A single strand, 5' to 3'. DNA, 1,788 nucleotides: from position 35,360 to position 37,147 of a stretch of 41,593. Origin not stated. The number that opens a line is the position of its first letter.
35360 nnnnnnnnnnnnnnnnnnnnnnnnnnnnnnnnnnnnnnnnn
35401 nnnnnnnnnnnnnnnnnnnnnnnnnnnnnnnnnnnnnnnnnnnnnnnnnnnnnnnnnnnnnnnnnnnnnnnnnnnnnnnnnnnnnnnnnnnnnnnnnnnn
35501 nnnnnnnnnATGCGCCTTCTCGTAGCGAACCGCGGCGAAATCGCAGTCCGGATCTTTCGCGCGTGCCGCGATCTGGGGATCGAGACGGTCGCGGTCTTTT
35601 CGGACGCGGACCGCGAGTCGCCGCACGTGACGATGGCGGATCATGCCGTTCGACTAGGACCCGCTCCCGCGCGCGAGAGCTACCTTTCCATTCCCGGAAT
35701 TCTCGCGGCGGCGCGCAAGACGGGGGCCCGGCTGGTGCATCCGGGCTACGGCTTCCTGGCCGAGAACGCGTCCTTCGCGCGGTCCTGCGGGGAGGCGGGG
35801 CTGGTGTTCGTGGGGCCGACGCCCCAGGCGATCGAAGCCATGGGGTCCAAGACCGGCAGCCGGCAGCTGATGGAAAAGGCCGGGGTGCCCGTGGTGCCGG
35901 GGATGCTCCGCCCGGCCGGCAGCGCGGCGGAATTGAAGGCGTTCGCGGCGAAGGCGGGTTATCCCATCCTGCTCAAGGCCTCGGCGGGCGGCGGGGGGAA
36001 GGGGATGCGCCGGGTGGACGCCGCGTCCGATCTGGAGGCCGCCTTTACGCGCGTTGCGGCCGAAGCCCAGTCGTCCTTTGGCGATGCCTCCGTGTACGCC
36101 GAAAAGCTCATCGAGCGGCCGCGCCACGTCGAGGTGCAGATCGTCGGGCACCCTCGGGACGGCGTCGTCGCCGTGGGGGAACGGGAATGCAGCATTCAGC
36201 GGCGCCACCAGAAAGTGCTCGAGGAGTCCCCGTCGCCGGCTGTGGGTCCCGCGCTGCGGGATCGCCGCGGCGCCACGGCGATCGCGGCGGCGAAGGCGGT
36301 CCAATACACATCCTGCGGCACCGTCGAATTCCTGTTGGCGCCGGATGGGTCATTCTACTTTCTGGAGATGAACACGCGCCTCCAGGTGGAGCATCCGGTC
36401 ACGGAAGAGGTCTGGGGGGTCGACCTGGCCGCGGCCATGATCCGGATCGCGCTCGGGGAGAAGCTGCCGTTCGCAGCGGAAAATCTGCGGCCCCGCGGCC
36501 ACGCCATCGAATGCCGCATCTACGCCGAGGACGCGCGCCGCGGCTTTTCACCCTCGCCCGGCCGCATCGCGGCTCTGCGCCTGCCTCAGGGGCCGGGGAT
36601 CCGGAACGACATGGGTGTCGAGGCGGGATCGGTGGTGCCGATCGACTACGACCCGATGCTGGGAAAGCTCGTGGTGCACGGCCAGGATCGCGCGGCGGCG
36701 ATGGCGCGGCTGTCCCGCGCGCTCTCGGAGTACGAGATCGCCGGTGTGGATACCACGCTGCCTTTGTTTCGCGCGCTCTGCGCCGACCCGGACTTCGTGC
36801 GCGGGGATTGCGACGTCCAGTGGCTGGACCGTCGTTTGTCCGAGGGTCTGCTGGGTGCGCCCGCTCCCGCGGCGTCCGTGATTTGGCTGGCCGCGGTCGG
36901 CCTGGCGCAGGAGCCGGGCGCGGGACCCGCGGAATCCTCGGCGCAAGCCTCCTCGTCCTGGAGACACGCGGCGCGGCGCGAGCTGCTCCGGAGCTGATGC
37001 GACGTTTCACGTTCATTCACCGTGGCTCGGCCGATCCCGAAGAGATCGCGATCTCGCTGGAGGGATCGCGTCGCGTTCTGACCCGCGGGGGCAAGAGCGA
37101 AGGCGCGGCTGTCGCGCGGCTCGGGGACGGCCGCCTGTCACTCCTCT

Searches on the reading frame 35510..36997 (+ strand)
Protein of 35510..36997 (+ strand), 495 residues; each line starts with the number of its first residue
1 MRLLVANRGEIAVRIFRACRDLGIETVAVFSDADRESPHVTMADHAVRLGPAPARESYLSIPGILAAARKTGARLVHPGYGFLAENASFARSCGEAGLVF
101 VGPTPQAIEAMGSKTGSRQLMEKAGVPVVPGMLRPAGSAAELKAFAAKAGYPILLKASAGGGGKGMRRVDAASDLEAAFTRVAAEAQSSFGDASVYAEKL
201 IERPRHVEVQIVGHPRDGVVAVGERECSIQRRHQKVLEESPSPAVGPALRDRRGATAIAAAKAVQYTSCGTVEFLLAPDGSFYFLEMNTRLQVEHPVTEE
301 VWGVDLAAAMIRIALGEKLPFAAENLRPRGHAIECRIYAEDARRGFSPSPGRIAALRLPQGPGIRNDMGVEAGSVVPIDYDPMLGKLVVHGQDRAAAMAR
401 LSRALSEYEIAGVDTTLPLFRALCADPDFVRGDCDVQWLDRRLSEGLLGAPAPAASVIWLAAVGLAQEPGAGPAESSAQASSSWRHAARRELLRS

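Call 12: search_protein_families(library=pfam, proteins=[window:35510-36997:+], max_evalue=0.01)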
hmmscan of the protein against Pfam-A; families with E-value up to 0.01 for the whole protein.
window:35510-36997:+ (495 aa): 5 families
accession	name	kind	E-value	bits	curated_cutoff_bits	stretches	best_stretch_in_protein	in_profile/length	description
PF02786.22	CPSase_L_D2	-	9.1e-65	218.5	19.8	1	115-320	3-209/211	Carbamoyl-phosphate synthase L chain, ATP binding domain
PF00289.28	Biotin_carb_N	-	6.9e-44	149.3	25.5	1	2-108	4-110/110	Biotin carboxylase, N-terminal domain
PF02785.25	Biotin_carb_C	-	5.2e-38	129.9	32.4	1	334-440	1-107/108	Biotin carboxylase C-terminal domain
PF07478.18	Dala_Dala_lig_C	-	1.9e-08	34.5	24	1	120-289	1-174/204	D-ala D-ala ligase C-terminus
PF02222.28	ATP-grasp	-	5.2e-06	26.7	27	1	120-290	2-162/179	ATP-grasp domain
